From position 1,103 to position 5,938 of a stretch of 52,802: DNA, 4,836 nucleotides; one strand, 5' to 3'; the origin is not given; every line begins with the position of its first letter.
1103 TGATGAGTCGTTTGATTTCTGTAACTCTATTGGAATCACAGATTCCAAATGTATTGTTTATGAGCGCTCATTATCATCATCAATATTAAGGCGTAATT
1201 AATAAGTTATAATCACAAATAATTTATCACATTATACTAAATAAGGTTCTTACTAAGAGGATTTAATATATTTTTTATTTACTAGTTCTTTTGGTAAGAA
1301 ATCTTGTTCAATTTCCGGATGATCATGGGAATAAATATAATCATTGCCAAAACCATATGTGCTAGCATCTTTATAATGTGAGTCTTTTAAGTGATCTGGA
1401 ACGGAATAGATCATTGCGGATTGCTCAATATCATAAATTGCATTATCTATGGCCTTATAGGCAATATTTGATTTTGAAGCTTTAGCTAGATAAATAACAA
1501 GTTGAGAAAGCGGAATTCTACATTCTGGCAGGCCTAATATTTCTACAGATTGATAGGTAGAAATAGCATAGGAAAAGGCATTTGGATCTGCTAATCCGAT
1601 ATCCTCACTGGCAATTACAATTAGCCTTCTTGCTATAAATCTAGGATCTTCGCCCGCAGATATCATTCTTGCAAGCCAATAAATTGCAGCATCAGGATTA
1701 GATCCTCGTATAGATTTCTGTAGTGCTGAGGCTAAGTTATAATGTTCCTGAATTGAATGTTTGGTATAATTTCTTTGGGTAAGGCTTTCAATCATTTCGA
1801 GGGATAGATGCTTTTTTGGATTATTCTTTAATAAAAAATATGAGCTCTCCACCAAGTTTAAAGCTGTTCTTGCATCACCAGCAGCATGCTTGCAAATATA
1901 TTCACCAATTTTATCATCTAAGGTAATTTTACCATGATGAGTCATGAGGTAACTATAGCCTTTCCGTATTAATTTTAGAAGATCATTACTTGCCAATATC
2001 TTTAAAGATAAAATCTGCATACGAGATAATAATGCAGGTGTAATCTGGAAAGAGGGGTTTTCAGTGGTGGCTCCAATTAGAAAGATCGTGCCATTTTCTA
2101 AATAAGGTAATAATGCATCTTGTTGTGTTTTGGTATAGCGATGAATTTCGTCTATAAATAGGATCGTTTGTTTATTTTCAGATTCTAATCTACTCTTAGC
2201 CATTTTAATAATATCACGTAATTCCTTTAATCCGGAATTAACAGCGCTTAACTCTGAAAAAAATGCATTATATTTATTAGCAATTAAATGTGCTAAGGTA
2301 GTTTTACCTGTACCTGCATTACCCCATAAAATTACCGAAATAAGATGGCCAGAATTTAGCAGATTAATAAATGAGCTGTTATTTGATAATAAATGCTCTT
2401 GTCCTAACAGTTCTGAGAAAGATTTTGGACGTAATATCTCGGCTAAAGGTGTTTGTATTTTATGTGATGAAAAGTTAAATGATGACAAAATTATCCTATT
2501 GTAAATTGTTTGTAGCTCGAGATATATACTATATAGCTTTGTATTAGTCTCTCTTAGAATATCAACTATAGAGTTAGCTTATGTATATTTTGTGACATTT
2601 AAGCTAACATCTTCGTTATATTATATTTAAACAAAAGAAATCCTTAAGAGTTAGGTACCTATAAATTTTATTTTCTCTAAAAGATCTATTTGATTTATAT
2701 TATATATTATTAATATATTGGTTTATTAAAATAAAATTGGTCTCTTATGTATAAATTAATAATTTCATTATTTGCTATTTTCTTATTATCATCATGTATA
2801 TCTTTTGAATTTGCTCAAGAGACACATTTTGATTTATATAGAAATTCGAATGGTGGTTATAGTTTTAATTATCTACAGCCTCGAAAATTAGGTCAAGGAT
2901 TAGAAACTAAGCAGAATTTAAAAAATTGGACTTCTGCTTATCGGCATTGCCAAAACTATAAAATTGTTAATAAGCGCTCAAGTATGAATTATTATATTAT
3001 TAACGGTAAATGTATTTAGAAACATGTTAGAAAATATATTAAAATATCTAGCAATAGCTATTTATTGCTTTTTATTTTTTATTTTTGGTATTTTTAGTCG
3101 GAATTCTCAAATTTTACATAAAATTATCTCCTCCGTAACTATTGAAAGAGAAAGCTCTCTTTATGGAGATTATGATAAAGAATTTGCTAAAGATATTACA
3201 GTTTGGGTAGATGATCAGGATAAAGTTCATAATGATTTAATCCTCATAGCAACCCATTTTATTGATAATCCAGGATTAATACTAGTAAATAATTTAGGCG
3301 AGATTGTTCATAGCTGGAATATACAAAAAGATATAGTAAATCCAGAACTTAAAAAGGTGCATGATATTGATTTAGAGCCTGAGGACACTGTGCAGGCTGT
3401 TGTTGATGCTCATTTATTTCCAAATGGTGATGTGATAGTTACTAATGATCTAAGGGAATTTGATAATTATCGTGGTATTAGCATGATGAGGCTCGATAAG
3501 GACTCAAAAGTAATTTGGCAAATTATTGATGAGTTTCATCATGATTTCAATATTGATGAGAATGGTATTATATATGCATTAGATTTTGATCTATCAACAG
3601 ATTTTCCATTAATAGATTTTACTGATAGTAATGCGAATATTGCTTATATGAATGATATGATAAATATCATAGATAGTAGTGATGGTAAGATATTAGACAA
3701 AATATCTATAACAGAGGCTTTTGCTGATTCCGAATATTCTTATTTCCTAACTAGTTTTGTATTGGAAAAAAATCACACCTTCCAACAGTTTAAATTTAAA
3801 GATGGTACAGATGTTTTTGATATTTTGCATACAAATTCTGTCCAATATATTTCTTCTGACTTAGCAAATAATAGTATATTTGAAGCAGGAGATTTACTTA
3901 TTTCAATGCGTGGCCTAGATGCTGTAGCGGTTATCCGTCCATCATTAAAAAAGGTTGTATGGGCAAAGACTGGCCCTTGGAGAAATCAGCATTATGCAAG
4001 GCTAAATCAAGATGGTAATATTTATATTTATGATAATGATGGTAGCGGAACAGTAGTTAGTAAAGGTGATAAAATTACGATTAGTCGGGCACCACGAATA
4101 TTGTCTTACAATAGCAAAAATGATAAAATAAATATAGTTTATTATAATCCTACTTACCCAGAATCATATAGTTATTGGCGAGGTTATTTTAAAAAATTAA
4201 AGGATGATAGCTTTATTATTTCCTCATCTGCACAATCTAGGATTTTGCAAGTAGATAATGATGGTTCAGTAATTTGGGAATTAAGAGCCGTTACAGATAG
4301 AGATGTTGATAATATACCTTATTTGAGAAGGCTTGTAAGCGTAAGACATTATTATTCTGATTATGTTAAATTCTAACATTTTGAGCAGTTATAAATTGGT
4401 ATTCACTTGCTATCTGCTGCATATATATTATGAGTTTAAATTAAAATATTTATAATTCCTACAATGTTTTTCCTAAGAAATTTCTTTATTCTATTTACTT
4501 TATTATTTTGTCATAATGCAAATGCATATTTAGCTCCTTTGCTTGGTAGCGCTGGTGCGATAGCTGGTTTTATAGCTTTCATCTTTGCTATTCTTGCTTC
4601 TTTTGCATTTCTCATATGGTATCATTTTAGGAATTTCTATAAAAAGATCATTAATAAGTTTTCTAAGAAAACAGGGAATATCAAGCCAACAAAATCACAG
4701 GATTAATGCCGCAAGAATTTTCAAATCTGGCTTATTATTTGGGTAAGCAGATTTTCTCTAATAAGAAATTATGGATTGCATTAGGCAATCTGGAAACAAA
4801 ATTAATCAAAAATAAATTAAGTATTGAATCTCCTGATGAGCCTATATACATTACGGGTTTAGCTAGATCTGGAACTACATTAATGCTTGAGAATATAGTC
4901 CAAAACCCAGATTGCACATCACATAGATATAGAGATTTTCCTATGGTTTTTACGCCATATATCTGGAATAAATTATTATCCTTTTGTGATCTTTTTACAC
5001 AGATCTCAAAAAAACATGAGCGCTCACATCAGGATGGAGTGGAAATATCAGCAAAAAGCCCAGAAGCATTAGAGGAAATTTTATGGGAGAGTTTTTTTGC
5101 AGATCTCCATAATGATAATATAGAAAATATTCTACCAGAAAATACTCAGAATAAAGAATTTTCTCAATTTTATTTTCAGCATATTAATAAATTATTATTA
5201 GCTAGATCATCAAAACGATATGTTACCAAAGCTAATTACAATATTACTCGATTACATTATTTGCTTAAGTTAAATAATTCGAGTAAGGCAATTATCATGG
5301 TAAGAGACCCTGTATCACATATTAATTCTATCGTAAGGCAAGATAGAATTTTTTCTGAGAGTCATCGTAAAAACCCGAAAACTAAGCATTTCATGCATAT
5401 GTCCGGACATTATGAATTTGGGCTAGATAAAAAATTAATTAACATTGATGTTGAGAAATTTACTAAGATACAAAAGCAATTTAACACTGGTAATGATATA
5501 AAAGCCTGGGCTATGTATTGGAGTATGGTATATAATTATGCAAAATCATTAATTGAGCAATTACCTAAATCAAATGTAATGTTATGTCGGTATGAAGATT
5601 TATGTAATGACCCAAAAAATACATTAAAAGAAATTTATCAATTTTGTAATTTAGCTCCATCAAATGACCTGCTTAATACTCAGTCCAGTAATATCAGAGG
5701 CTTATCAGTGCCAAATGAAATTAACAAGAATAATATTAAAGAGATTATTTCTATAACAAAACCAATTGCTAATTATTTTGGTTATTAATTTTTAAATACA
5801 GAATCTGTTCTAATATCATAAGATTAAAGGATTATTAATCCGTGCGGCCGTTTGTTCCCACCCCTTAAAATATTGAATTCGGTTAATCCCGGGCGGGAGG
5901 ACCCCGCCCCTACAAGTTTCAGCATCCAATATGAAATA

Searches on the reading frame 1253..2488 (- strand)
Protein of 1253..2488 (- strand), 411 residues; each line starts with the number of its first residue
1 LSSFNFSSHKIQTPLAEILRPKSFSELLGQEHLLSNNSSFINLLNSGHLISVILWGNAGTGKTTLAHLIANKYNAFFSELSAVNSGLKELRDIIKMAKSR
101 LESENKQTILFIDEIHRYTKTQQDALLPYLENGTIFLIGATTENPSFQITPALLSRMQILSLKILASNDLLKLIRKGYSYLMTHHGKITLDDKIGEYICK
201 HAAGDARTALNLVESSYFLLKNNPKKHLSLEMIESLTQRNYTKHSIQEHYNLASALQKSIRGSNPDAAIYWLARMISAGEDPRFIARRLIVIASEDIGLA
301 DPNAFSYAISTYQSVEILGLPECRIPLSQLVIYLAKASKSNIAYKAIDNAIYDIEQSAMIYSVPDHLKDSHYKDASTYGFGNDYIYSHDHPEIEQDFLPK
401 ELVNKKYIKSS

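Call 51: search_protein_families(library=pfam, proteins=[window:1253-2488:-], max_evalue=0.00001)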
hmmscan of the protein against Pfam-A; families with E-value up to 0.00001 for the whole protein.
window:1253-2488:- (411 aa): 8 families
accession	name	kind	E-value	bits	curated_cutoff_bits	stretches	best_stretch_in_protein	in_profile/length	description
PF12002.13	MgsA_C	-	2e-55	187.7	27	1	262-409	1-149/167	MgsA AAA+ ATPase C terminal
PF00004.35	AAA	-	1.7e-17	64.6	21.2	1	52-159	1-125/131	ATPase family associated with various cellular activities (AAA)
PF16193.11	AAA_assoc_2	-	5.4e-16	59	34.3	1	186-261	3-81/81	AAA C-terminal domain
PF05496.18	RuvB_N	-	3.6e-13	50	27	1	19-138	1-117/159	Holliday junction DNA helicase RuvB P-loop domain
PF00158.32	Sigma54_activat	-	2.1e-07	31.2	20.2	0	105-144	92-131/168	Sigma-54 interaction domain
PF07728.20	AAA_5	-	4.5e-07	30.4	22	1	52-139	2-99/139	AAA domain (dynein-related subfamily)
PF13173.12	AAA_14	-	7.1e-07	29.7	27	1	52-162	5-120/129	AAA domain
PF05673.19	DUF815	-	2.9e-06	27.1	23.8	1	30-115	37-116/249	Protein of unknown function (DUF815)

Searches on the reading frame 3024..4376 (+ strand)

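Call 51: search_protein_families(library=pfam, proteins=[window:3024-4376:+], max_evalue=0.00001)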
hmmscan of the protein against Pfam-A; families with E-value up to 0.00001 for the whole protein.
window:3024-4376:+ (450 aa): 1 family
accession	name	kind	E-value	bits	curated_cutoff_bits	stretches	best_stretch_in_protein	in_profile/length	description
PF14269.12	Arylsulfotran_2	-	5.1e-28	98.8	27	1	133-421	6-299/301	Arylsulfotransferase (ASST)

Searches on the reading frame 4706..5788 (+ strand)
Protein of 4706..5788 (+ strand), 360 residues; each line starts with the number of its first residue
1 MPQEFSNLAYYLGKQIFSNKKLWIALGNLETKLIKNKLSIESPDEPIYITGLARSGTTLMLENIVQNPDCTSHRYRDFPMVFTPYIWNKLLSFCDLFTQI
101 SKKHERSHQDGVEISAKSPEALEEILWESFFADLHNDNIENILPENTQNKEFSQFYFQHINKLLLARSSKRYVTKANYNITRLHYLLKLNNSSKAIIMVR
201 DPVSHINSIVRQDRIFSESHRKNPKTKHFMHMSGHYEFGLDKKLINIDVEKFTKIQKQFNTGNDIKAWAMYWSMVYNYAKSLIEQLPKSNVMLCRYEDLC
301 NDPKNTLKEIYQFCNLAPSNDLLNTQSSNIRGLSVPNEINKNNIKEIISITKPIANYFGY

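Call 51: search_protein_families(library=pfam, proteins=[window:4706-5788:+], max_evalue=0.00001)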
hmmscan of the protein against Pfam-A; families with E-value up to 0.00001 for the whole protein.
window:4706-5788:+ (360 aa): 2 families
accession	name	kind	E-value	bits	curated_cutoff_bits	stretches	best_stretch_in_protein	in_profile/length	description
PF13469.12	Sulfotransfer_3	-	1.3e-19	71.8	27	1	46-213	1-145/216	Sulfotransferase family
PF00685.33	Sulfotransfer_1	-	2.4e-12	47.2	22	1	45-326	2-191/255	Sulfotransferase domain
